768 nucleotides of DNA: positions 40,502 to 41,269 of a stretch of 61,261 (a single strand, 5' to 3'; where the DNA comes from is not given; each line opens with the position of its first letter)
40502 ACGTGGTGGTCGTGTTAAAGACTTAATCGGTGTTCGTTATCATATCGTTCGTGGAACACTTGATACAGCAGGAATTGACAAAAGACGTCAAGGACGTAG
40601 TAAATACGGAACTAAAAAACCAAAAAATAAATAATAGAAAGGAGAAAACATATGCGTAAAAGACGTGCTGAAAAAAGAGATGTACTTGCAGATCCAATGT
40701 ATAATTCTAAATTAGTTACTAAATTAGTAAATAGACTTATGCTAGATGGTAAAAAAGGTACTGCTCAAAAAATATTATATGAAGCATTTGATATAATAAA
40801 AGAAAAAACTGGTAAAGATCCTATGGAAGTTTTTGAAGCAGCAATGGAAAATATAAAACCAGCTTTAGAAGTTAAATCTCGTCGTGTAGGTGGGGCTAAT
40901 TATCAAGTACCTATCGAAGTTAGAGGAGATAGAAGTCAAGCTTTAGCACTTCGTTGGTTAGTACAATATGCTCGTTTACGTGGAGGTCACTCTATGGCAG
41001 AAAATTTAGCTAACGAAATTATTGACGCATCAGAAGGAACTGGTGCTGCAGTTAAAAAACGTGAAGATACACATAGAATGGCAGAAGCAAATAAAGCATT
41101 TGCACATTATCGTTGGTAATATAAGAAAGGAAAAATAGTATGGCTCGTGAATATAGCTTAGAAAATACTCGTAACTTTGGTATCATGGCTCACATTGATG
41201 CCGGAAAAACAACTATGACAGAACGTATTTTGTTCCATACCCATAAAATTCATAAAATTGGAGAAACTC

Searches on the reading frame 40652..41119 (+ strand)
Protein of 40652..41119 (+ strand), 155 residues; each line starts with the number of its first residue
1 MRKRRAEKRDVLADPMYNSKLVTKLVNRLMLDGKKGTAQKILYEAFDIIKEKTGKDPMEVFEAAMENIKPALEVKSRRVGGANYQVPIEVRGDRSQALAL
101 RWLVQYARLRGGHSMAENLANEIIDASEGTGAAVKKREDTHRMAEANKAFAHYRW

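Call 86: search_protein_families(library=pfam, proteins=[window:40652-41119:+], max_evalue=0.00001)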
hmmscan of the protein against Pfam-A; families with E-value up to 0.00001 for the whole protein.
window:40652-41119:+ (155 aa): 1 family
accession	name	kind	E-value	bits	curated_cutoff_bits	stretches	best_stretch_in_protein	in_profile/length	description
PF00177.27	Ribosomal_S7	-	1.6e-68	229.4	24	1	1-148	1-148/148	Ribosomal protein S7p/S5e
